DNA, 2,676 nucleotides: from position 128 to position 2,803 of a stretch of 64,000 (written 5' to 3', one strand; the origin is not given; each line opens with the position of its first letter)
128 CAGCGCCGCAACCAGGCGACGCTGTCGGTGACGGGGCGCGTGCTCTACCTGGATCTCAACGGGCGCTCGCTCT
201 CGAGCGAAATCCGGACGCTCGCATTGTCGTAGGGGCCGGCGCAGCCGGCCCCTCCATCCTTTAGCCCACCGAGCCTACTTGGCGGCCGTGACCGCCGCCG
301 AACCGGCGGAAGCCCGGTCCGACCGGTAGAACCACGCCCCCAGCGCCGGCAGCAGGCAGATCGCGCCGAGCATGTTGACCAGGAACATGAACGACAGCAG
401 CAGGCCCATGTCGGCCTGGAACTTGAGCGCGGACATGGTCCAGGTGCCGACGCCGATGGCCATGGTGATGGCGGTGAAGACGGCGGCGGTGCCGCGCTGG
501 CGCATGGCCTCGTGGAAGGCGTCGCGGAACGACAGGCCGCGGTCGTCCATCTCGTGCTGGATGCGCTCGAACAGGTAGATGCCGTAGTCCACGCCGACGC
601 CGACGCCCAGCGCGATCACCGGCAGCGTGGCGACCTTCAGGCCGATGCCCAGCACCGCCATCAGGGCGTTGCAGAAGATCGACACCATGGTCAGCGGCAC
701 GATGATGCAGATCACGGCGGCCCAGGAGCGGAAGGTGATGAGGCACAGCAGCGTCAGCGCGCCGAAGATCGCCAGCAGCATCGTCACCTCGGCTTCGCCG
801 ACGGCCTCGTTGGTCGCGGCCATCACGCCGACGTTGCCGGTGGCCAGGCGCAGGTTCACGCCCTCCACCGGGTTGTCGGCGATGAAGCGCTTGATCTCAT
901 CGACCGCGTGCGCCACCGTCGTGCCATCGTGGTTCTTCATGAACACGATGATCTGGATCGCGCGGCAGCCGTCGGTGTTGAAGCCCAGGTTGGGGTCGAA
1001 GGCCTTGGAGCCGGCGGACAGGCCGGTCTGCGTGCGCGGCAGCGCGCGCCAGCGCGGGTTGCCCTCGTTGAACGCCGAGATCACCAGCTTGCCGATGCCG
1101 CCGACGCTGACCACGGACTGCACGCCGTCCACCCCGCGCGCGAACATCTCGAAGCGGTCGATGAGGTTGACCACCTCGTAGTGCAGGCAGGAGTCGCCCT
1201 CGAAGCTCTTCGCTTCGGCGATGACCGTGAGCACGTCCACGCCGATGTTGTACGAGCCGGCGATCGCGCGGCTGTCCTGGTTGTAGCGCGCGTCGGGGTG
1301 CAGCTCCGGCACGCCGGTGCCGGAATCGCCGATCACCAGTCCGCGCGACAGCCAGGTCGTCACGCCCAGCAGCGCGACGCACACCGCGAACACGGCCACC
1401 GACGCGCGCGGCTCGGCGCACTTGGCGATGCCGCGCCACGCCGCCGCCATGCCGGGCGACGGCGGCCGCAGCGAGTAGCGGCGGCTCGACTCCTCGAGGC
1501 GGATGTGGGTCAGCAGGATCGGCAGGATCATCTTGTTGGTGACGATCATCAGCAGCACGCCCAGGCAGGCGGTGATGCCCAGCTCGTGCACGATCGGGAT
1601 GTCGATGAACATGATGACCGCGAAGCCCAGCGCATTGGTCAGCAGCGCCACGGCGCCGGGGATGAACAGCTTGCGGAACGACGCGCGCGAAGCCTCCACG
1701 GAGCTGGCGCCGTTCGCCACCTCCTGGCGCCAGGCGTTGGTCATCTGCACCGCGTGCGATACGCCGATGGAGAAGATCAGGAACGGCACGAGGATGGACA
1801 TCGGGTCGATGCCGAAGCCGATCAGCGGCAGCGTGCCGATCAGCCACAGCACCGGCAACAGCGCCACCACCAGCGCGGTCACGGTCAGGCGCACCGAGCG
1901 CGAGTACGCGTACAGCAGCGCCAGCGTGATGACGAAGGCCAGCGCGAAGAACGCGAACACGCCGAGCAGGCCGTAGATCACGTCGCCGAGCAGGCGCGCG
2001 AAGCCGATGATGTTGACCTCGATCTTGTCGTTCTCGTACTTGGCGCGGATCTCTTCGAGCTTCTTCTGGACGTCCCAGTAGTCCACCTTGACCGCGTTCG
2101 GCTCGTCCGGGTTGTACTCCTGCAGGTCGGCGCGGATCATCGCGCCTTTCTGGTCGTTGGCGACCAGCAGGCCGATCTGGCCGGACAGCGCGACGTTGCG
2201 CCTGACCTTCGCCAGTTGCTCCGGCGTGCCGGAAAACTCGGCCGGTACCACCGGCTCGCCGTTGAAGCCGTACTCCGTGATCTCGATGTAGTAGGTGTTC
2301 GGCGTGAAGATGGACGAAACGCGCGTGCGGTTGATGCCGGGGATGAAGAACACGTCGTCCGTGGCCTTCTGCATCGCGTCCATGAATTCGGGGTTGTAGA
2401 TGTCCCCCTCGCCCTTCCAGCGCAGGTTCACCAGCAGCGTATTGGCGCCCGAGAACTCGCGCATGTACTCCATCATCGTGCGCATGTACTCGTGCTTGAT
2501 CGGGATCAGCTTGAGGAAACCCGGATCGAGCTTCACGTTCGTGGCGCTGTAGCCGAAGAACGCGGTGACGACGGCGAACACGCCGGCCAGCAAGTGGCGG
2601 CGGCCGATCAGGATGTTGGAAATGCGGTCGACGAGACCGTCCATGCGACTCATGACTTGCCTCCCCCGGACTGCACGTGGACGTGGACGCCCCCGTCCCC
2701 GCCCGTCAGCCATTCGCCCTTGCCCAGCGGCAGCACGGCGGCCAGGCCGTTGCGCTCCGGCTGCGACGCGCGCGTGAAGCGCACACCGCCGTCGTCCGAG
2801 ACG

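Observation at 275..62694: Three paralogous MMPL-type RND pumps, each with a different periplasmic partner, bracket a steroid catabolic island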

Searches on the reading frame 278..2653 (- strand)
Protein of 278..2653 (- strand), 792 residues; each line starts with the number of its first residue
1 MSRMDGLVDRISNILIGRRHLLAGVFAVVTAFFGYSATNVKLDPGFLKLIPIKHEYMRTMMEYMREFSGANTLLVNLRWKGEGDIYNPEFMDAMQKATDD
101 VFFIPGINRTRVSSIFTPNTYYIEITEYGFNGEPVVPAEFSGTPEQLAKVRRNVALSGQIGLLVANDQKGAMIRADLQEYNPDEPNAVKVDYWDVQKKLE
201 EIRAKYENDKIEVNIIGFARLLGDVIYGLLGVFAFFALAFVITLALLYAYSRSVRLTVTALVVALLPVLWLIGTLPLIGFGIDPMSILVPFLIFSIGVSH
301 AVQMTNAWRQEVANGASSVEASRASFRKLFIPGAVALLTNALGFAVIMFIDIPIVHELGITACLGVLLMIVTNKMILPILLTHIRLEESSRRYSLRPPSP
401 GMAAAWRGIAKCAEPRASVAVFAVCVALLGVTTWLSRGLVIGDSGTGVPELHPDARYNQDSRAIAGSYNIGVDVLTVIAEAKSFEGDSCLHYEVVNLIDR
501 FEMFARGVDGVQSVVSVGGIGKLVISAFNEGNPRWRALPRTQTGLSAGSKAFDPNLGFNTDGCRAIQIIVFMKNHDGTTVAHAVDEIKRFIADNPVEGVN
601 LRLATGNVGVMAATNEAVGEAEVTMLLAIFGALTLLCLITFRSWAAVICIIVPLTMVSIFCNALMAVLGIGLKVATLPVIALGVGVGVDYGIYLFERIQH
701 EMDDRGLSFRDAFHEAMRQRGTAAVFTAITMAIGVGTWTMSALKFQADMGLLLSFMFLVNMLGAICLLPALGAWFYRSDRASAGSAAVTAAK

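Call 5: search_protein_families(library=pfam, proteins=[window:278-2653:-], max_evalue=0.01)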
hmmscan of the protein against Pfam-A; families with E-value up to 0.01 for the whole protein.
window:278-2653:- (792 aa): 3 families
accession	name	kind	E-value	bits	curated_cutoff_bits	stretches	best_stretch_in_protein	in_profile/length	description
PF03176.21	MMPL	-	1.9e-23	83.4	20.5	2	561-774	84-301/333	MMPL family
PF00873.25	ACR_tran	-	2.9e-10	39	28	1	576-781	291-495/1021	AcrB/AcrD/AcrF family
PF02460.24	Patched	-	6.5e-07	29.7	23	1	240-371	12-144/156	Patched SSD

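Call 11: search_protein_families(library=ncbifam, proteins=[window:278-2653:-], max_evalue=0.001)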
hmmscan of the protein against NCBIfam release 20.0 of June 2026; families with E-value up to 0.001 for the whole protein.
window:278-2653:- (792 aa): 14 families
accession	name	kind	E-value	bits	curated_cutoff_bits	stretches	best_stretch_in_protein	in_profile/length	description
TIGR00921.1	2A067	subfamily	3.8e-54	183.9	351.9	2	18-384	3-346/733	hydrophobe/amphiphile efflux-3 (HAE3) family transporter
TIGR00833.1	actII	subfamily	1.3e-24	86.5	874.7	1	563-777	116-334/910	MMPL family RND transporter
TIGR03480.1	HpnN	hypoth_equivalog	6.3e-22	77.4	751.85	2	596-771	689-855/862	hopanoid biosynthesis associated RND transporter like protein HpnN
NF052374.1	HopndTporHpnN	equivalog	6.5e-08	31.1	1100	1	605-771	698-853/858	hopanoid transporter HpnN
NF045600.2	BstA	equivalog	3.4e-07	28.6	1400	1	241-441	296-491/903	sterol transporter cytoplasmic membrane protein BstA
TIGR00915.1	2A0602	subfamily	7.6e-07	27.4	940.35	1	578-778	300-499/1050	efflux RND transporter permease subunit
TIGR00916.1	2A0604s01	subfamily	9.2e-07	28.7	148.6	1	626-734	91-200/231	SecD/SecF family protein translocase subunit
NF000282.2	RND_permease_1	subfamily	3.6e-06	25.2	1250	1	624-780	342-500/1029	multidrug efflux RND transporter permease subunit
NF007842.1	PRK10555.1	equivalog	5.3e-06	24.5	1854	1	579-775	305-496/1036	multidrug efflux RND transporter permease AcrD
NF000037.1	RND_perm_OqxB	exception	0.0002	19.3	2200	1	624-776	345-499/1050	multidrug efflux RND transporter permease subunit OqxB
TIGR01129.1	secD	equivalog_domain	0.00028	20.1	244.4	1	637-724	264-349/397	protein translocase subunit SecD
NF041305.1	SecF_Halo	equivalog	0.00031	20.2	420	1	623-773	135-281/289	protein translocase subunit SecF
NF009581.0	PRK13024.1-1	equivalog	0.00054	18.2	1058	1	623-767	259-406/752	protein translocase subunit SecDF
NF006355.0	PRK08578.1-3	equivalog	0.00069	19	421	1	620-767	133-275/290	preprotein translocase subunit SecF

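Call 21: find_homologous_proteins(query=window:278-2653:-, max_evalue=1e-20)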
Query window:278-2653:- (792 aa): 4802 proteins with E <= 1e-20 among 8000 candidates; the best 120 are listed.
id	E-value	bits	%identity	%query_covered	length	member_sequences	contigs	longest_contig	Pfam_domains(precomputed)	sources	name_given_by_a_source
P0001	0.0e+0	1763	100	100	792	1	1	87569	PF03176.22,PF02460.25,PF00873.26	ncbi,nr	ncbi:MAG: MMPL family transporter [Gammaproteobacteria bacterium]|nr:MMPL family transporter [Gammap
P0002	0.0e+0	1413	81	98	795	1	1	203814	PF03176.22,PF02460.25,PF00873.26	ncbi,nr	ncbi:efflux RND transporter permease subunit [Solimonas sp. SE-A11]|nr:efflux RND transporter permea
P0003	0.0e+0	1411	81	98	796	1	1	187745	PF03176.22,PF02460.25,PF00873.26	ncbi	-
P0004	0.0e+0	1410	81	98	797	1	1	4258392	PF03176.22,PF02460.25,PF00873.26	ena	-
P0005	0.0e+0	1410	81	98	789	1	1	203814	PF03176.22,PF02460.25,PF00873.26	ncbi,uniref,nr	ncbi:RND family transporter [Solimonas sp. SE-A11]|uniref:efflux RND transporter permease subunit n=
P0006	0.0e+0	1409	81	98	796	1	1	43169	PF03176.22,PF02460.25,PF00873.26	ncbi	-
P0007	0.0e+0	1409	80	99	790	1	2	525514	PF03176.22,PF02460.25,PF00873.26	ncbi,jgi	jgi:predicted RND superfamily exporter protein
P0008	0.0e+0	1409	80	100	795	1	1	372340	PF03176.22,PF02460.25,PF00873.26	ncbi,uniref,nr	ncbi:efflux RND transporter permease subunit [Solimonas fluminis]|uniref:efflux RND transporter perm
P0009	0.0e+0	1406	77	78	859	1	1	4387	PF03176.22,PF02460.25,PF00873.26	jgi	jgi:predicted RND superfamily exporter protein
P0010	0.0e+0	1405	80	99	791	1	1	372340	PF03176.22,PF02460.25,PF00873.26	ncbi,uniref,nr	ncbi:transporter [Solimonas fluminis]|uniref:Transporter n=1 Tax=Solimonas fluminis TaxID=2086571 Re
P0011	0.0e+0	1396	79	99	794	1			PF03176.22,PF02460.25,PF00873.26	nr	nr:efflux RND transporter permease subunit [Solimonas sp. K1W22B-7]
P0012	0.0e+0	1392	79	99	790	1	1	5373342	PF03176.22,PF02460.25,PF00873.26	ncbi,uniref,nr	ncbi:RND family transporter [Solimonas sp. K1W22B-7]|uniref:efflux RND transporter permease subunit 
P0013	0.0e+0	1389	78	99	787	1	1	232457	PF03176.22,PF02460.25,PF00873.26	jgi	-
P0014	0.0e+0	1387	78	99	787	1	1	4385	PF03176.22,PF02460.25,PF00873.26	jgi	-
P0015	0.0e+0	1376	82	73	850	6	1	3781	PF03176.22,PF02460.25,PF00873.26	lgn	-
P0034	0.0e+0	1352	76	99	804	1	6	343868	PF03176.22,PF02460.25,PF00873.26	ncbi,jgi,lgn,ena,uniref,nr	ncbi:hypothetical protein SAMN04488068_2534 [Hydrocarboniphaga daqingensis]|uniref:SSD domain-contai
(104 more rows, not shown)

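Call 22: find_encoding_contigs(protein=P0001, flank=10000, max_places=3)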
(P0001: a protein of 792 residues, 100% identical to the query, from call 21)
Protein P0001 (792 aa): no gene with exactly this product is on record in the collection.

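Call 23: find_encoding_contigs(protein=P0012, flank=10000, max_places=3)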
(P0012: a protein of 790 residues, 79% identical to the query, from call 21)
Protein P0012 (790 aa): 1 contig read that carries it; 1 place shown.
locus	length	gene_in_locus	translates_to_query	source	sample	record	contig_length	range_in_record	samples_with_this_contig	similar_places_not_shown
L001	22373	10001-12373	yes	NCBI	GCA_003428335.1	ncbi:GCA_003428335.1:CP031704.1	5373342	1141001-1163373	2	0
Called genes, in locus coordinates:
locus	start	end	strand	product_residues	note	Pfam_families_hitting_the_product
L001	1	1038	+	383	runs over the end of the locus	PF00108:Thiolase_N, PF00109:ketoacyl-synt, PF02803:Thiolase_C, PF22691:Thiolase_C_1 (faint)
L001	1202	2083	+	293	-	PF00106:adh_short, PF08659:KR, PF13561:adh_short_C2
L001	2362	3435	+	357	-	PF00561:Abhydrolase_1, PF12146:Hydrolase_4, PF12697:Abhydrolase_6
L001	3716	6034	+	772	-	PF02771:Acyl-CoA_dh_N, PF00441:Acyl-CoA_dh_1, PF02771:Acyl-CoA_dh_N, PF02770:Acyl-CoA_dh_M, PF00441:Acyl-CoA_dh_1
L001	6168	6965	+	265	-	PF23441:SDR (weak), PF00106:adh_short, PF08659:KR, PF13561:adh_short_C2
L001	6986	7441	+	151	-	PF01575:MaoC_dehydratas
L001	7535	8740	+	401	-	PF00108:Thiolase_N, PF02803:Thiolase_C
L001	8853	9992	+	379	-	PF14870:PSII_BNR (faint), PF25852:DUF6242_C (weak), PF13088:BNR_2 (faint), PF02012:BNR (faint), PF15902:Sortilin-Vps10 (weak)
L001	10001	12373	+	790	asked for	PF03176:MMPL (weak), PF02460:Patched (weak), PF00873:ACR_tran, PF03176:MMPL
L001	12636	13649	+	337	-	PF12625:Arabinose_bd, PF00165:HTH_AraC (faint), PF12833:HTH_18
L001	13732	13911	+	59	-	-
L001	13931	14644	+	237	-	-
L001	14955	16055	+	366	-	PF04909:Amidohydro_2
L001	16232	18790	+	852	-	PF02515:CoA_transf_3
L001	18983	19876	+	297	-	PF00106:adh_short, PF01370:Epimerase, PF08659:KR, PF13561:adh_short_C2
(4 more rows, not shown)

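Call 24: find_encoding_contigs(protein=P0034, flank=10000, max_places=2)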
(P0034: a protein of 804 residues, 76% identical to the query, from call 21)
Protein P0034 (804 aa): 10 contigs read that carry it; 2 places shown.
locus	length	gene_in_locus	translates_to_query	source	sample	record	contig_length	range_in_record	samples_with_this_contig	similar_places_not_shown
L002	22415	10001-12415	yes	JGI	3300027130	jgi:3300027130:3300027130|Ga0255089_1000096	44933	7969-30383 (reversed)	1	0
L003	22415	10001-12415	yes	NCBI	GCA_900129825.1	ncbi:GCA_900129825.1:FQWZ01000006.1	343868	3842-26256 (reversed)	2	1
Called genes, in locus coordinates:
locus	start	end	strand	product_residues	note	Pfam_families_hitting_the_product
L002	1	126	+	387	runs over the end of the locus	PF02771:Acyl-CoA_dh_N, PF02770:Acyl-CoA_dh_M, PF00441:Acyl-CoA_dh_1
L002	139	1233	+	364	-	PF02771:Acyl-CoA_dh_N, PF00441:Acyl-CoA_dh_1, PF08028:Acyl-CoA_dh_2 (weak)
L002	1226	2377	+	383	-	PF00108:Thiolase_N, PF00109:ketoacyl-synt (weak), PF02803:Thiolase_C, PF22691:Thiolase_C_1 (faint)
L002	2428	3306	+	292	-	PF00106:adh_short, PF08659:KR, PF13561:adh_short_C2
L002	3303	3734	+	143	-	PF13279:4HBT_2, PF03061:4HBT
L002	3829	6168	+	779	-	PF02771:Acyl-CoA_dh_N, PF00441:Acyl-CoA_dh_1, PF08028:Acyl-CoA_dh_2, PF02771:Acyl-CoA_dh_N, PF02770:Acyl-CoA_dh_M, PF00441:Acyl-CoA_dh_1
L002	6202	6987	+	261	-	PF00106:adh_short, PF08659:KR, PF13561:adh_short_C2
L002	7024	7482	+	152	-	PF01575:MaoC_dehydratas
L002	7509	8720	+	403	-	PF00108:Thiolase_N, PF02803:Thiolase_C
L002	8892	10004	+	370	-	PF14870:PSII_BNR (faint), PF25852:DUF6242_C (weak), PF15902:Sortilin-Vps10 (faint), PF02012:BNR (faint)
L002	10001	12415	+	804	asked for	PF03176:MMPL, PF02460:Patched (weak), PF00873:ACR_tran, PF03176:MMPL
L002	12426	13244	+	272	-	PF00106:adh_short, PF01370:Epimerase, PF08659:KR (weak), PF13460:NAD_binding_10 (faint), PF13561:adh_short_C2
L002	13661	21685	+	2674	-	-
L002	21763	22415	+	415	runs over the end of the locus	PF12000:Glyco_trans_4_3, PF00534:Glycos_transf_1, PF13692:Glyco_trans_1_4, PF13524:Glyco_trans_1_2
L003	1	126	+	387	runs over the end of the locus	PF02771:Acyl-CoA_dh_N, PF02770:Acyl-CoA_dh_M, PF00441:Acyl-CoA_dh_1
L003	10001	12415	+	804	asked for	PF03176:MMPL, PF02460:Patched (weak), PF00873:ACR_tran, PF03176:MMPL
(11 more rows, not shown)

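Call 83: find_encoding_contigs(protein=P0008, flank=10000, max_places=1)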
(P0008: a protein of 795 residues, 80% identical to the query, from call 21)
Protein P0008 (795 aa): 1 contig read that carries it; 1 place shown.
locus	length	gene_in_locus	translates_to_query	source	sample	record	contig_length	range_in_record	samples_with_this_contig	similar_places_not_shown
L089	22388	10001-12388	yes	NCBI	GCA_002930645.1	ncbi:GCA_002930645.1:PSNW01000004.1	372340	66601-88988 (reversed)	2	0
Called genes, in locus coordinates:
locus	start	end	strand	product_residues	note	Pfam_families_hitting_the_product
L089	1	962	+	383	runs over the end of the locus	PF00108:Thiolase_N, PF00109:ketoacyl-synt (weak), PF02803:Thiolase_C, PF22691:Thiolase_C_1 (weak)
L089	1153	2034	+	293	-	PF00106:adh_short, PF08659:KR, PF13561:adh_short_C2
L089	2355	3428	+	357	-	PF00561:Abhydrolase_1, PF12146:Hydrolase_4, PF12697:Abhydrolase_6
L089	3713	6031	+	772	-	PF02771:Acyl-CoA_dh_N, PF00441:Acyl-CoA_dh_1, PF08028:Acyl-CoA_dh_2, PF02771:Acyl-CoA_dh_N, PF02770:Acyl-CoA_dh_M, PF00441:Acyl-CoA_dh_1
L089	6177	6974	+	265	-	PF00106:adh_short, PF08659:KR, PF13561:adh_short_C2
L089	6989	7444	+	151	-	PF01575:MaoC_dehydratas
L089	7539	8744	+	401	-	PF00108:Thiolase_N, PF02803:Thiolase_C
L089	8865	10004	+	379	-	-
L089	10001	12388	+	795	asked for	PF02460:Patched (weak), PF00873:ACR_tran, PF03176:MMPL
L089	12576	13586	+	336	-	PF12625:Arabinose_bd, PF00165:HTH_AraC (faint), PF12833:HTH_18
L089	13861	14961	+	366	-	PF04909:Amidohydro_2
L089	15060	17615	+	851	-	PF02515:CoA_transf_3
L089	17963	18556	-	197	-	PF03350:UPF0114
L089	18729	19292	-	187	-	PF03358:FMN_red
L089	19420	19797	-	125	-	PF00034:Cytochrom_C (weak)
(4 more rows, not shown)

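Call 84: search_dna_similar(query=window:278-2653:-, collection=plasmids, mode=protein, max_evalue=1e-30, max_rows=25)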
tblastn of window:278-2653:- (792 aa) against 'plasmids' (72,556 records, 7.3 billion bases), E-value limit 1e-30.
Records with a match: 43; places in all: 58; records where one place covers at least 80% of the query: 42.
Best place of each record, by identity: 60-80% 4; <60% 39.
By first word of the organism name: Pseudomonas 9; Caballeronia 6; Cupriavidus 6; Burkholderia 4; Vibrio 3; Paraburkholderia 3; Azospirillum 3; Massilia 2; Indioceanicola 1; Diaphorobacter 1; and 5 more.
By predicted mobility (MOB-suite, as given by PLSDB): non-mobilizable 21; mobilizable 14; conjugative 8.
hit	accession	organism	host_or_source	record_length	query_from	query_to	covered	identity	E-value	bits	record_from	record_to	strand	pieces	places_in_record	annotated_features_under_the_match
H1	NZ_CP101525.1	Burkholderia arboris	mixed culture,soil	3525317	2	780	98%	63.7%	0e+0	870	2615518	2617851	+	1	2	none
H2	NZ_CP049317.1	Caballeronia sp. SBC2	whole organism,soil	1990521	2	780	98%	60.6%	0e+0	852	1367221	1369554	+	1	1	none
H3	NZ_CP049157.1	Caballeronia sp. SBC1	whole organism,soil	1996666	2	780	98%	60.6%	0e+0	852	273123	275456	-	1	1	none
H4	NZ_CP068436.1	Cupriavidus necator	heavy metal containmented soil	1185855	7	780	98%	60.5%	0e+0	825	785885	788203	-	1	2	none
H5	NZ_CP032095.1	Vibrio alfacsensis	Solea senegalensis,whole ...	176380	2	775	98%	53.1%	0e+0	742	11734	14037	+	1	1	MMPL family transporter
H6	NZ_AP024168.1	Vibrio alfacsensis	-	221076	2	775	98%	53.1%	0e+0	742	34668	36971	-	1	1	MMPL family transporter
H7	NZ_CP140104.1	Vibrio alfacsensis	Scophthalmus maximus,intestinal tract ...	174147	2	775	98%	53.1%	0e+0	741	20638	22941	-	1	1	MMPL family transporter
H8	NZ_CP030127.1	Indioceanicola profundi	sediment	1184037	7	777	97%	44.4%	0e+0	585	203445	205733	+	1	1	none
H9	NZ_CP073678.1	Cupriavidus sp. KK10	Isolate,A bacterial consortium from ...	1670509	7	773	97%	40.2%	4e-147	485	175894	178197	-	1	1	none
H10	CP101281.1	Burkholderia sp. FXe9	bacteria,soil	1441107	3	777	98%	39.3%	3e-143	474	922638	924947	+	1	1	MMPL family transporter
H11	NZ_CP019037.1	Massilia putida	Soil,wolfram mine tailing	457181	12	778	97%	39.5%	8e-146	481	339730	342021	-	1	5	MMPL family transporter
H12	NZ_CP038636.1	Cupriavidus oxalaticus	whole organism,sewage sludge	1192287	7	773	97%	39.2%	4e-146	482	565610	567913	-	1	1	none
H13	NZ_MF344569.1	Pseudomonas aeruginosa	-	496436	6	777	97%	38.8%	5e-144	476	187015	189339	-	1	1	efflux RND transporter permease subunit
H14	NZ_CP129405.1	Pseudomonas aeruginosa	Homo sapiens,Secretions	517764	6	777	97%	38.8%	5e-144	476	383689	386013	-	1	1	efflux RND transporter permease subunit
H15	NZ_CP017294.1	Pseudomonas aeruginosa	Homo sapiens,blood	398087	25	780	95%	39.6%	3e-155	508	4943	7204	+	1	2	MMPL family transporter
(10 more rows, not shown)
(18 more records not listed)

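Call 85: get_annotated_region(hit=H4, flank=14000)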
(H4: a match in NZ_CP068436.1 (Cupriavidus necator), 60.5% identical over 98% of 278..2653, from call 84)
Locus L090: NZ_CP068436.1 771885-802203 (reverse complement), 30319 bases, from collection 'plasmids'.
description: Cupriavidus necator strain C39. plasmid p1, complete sequence
organism: Cupriavidus necator (NCBI taxid 106590)
taxonomy: Bacteria; Pseudomonadota; Betaproteobacteria; Burkholderiales; Burkholderiaceae; Cupriavidus; Cupriavidus necator
host: -; source: heavy metal containmented soil; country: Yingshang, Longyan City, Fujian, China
typing (MOB-suite, as given by PLSDB): non-mobilizable; replicon IncP
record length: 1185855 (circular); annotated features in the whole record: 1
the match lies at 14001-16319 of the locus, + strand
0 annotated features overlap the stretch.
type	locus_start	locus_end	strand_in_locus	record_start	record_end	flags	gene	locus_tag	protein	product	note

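Call 86: get_annotated_region(hit=H5, flank=12000)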
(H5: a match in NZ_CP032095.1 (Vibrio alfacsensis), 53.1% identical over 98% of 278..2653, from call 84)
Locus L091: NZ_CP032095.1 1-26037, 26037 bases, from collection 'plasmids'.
description: Vibrio alfacsensis strain CAIM 1831 plasmid pVa1, complete sequence
organism: Vibrio alfacsensis (NCBI taxid 1074311)
taxonomy: Bacteria; Pseudomonadota; Gammaproteobacteria; Vibrionales; Vibrionaceae; Vibrio; Vibrio alfacsensis
host: -; source: Solea senegalensis,whole organism,Gill,gill; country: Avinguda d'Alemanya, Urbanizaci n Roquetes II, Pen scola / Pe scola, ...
typing (MOB-suite, as given by PLSDB): non-mobilizable
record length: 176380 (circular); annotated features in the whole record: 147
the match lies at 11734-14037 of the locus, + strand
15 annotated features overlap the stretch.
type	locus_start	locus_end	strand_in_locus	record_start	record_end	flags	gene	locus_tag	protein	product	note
CDS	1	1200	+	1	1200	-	-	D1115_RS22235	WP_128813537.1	ParA family protein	-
CDS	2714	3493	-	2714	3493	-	-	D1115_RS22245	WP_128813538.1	SDR family oxidoreductase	-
CDS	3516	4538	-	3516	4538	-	dmpG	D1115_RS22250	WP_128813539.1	4-hydroxy-2-oxovalerate aldolase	-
CDS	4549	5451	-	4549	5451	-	-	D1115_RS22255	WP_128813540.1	acetaldehyde dehydrogenase (acetylating)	-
CDS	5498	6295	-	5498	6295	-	-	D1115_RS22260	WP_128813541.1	fumarylacetoacetate hydrolase family protein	-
CDS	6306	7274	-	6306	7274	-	-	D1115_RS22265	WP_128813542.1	flavin reductase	-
CDS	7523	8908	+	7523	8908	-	-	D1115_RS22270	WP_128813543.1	DUF1329 domain-containing protein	-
CDS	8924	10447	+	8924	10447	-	-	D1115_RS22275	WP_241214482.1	DUF1302 family protein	-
CDS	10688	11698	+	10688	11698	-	-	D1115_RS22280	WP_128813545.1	YCF48-related protein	-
CDS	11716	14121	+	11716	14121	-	-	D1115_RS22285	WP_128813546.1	MMPL family transporter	-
CDS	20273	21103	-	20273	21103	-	-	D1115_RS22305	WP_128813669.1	alpha/beta hydrolase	-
CDS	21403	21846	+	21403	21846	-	-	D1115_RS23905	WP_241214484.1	AMP-binding protein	-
CDS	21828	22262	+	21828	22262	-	-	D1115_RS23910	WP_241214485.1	AMP-binding protein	-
CDS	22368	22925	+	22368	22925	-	-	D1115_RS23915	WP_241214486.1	AMP-binding protein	-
CDS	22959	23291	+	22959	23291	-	-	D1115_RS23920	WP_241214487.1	hypothetical protein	-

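Call 87: get_annotated_region(hit=H1, flank=20000)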
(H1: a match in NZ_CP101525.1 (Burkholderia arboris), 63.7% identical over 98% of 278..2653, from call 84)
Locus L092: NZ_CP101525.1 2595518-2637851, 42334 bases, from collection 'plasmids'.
description: Burkholderia arboris strain MEC_B345 plasmid pla_1, complete sequence
organism: Burkholderia arboris (NCBI taxid 488730)
taxonomy: Bacteria; Pseudomonadota; Betaproteobacteria; Burkholderiales; Burkholderiaceae; Burkholderia; Burkholderia arboris
host: -; source: mixed culture,soil; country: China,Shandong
typing (MOB-suite, as given by PLSDB): non-mobilizable
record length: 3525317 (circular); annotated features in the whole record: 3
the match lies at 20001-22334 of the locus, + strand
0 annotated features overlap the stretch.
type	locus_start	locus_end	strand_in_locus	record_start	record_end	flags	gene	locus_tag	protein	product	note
